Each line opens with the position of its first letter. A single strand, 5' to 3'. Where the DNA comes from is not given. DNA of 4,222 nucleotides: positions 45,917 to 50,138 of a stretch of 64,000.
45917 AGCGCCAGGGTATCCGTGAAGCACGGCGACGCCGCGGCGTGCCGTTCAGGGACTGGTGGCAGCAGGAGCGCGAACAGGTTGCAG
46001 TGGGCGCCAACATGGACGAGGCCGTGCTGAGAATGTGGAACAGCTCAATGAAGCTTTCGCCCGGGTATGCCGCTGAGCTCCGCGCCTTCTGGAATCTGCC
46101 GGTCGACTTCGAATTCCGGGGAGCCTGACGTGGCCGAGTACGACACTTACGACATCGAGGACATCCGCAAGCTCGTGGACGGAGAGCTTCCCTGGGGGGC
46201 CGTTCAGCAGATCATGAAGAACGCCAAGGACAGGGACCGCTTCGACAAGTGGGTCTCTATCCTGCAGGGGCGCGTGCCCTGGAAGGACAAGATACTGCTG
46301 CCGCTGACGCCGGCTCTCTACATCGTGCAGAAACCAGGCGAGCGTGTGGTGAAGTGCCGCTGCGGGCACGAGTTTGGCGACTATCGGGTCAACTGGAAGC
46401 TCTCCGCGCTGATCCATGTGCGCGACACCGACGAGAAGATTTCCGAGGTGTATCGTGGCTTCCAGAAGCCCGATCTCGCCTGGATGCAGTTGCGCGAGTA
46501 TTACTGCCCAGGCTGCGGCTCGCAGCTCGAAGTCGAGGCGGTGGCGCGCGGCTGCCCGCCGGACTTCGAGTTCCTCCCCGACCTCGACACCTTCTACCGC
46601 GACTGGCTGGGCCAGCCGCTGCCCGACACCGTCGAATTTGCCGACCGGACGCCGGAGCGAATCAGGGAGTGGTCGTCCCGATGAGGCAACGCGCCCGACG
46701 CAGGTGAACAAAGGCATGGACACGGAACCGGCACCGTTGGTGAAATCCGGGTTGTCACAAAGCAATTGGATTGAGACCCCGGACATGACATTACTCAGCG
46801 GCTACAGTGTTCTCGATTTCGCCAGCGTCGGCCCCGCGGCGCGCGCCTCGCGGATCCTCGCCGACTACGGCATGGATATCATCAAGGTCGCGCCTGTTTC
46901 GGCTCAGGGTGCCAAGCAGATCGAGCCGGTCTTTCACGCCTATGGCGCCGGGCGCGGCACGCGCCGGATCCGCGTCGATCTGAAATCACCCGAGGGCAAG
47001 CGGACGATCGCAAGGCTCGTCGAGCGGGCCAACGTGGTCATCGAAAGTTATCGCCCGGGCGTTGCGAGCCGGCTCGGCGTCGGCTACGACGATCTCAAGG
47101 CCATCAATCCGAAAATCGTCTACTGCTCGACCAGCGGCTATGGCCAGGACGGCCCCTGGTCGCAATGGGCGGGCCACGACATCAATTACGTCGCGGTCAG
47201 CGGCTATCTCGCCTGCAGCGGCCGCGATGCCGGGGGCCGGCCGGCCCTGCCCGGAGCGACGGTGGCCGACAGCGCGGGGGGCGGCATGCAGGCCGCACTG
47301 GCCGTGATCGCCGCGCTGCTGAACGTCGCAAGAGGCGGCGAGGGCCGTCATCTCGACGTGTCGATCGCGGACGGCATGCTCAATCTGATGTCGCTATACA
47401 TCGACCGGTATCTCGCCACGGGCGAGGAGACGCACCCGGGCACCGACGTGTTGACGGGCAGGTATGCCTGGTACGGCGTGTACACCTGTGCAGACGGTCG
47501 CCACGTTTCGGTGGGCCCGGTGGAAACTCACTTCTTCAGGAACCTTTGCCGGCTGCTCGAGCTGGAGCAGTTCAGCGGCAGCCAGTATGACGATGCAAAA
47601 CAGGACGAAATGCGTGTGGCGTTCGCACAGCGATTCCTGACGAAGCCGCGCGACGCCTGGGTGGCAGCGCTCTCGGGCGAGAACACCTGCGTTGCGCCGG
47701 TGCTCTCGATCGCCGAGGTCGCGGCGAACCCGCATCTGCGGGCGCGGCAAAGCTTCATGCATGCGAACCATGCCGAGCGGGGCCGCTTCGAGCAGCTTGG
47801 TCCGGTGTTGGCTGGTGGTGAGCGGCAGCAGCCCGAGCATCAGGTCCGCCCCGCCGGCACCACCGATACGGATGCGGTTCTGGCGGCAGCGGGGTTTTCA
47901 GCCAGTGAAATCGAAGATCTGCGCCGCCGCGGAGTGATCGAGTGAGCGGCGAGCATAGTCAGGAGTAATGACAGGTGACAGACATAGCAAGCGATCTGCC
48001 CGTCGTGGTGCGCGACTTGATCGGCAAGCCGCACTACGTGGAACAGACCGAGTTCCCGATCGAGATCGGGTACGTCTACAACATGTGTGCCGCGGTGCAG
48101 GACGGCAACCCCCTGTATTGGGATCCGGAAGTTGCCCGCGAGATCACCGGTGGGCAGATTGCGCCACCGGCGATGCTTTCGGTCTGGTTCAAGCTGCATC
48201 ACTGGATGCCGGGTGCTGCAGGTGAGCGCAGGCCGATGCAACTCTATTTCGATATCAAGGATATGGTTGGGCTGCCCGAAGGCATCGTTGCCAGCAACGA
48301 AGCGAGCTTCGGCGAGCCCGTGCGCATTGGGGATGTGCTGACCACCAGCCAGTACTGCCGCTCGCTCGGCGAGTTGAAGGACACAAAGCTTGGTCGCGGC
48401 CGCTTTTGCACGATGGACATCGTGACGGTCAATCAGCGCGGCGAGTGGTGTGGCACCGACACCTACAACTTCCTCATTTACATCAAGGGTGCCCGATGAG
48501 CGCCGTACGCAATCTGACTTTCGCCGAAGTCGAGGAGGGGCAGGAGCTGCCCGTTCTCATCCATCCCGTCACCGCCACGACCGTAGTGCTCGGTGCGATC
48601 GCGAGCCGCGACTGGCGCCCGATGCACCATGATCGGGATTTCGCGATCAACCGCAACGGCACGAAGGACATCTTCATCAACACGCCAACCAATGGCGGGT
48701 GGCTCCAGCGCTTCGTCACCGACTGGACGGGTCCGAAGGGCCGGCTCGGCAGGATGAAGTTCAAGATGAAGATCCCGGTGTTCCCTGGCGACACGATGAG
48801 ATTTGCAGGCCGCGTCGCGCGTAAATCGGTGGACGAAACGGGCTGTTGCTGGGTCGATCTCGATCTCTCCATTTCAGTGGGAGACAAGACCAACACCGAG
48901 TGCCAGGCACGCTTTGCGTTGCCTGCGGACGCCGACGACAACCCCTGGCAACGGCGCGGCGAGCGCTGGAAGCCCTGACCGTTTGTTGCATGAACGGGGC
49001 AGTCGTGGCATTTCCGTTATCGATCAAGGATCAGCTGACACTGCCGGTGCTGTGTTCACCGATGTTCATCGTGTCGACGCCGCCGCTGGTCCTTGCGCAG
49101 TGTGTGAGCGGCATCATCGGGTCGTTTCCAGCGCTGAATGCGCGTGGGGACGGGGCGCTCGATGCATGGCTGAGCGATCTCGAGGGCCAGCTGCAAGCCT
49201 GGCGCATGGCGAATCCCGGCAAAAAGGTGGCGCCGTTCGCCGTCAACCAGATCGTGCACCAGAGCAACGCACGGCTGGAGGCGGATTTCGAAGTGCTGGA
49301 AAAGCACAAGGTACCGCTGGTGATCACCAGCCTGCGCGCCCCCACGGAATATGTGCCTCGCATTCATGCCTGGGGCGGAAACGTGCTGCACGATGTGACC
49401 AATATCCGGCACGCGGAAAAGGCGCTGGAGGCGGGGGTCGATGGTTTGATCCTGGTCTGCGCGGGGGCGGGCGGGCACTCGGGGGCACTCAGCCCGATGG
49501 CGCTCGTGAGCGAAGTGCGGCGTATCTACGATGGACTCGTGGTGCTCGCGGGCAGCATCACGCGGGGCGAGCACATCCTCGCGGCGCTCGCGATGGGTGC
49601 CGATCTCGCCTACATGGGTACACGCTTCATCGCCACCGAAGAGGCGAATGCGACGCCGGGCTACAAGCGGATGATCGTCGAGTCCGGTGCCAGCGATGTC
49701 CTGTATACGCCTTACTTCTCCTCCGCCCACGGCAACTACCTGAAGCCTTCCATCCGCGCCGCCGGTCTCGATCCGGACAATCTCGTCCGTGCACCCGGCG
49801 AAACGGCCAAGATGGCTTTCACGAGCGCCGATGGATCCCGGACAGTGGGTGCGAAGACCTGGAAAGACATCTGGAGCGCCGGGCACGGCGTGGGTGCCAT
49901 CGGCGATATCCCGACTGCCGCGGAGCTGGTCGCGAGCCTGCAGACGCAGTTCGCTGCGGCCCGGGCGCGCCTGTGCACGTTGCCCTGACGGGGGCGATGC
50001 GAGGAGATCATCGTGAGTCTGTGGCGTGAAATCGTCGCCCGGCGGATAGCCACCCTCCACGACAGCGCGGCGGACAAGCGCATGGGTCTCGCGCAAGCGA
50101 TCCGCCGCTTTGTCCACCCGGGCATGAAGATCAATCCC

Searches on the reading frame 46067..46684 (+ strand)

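Call 12: search_protein_families(library=pfam, proteins=[window:46067-46684:+])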
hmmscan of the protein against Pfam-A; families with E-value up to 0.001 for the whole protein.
window:46067-46684:+ (205 aa): 1 family
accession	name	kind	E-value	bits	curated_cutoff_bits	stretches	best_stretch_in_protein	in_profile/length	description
PF08882.16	Acetone_carb_G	-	2e-39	134.8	21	1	70-181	1-113/113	Acetone carboxylase gamma subunit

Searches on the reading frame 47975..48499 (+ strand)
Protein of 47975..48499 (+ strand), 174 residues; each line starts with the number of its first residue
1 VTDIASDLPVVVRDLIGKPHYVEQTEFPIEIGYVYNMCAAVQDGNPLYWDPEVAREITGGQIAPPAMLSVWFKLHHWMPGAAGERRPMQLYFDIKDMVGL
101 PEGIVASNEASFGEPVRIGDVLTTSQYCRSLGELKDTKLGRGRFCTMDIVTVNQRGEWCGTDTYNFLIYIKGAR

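Call 12: search_protein_families(library=pfam, proteins=[window:47975-48499:+])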
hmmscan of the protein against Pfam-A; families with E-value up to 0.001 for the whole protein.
window:47975-48499:+ (174 aa): 1 family
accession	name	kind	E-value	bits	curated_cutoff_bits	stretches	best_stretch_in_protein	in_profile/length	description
PF13452.11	FAS1_DH_region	-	3e-10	40.8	22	1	23-157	8-127/132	FAS1-like, dehydratase domain region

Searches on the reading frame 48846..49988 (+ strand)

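Call 12: search_protein_families(library=pfam, proteins=[window:48846-49988:+])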
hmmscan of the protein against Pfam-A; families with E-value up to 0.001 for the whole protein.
window:48846-49988:+ (380 aa): 2 families
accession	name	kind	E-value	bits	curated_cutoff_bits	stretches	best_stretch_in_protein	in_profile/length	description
PF03060.21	NMO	-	1.8e-23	83.9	28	1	145-366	103-329/331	Nitronate monooxygenase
PF01070.24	FMN_dh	-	8.5e-10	38.6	24.9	1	180-277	222-321/350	FMN-dependent dehydrogenase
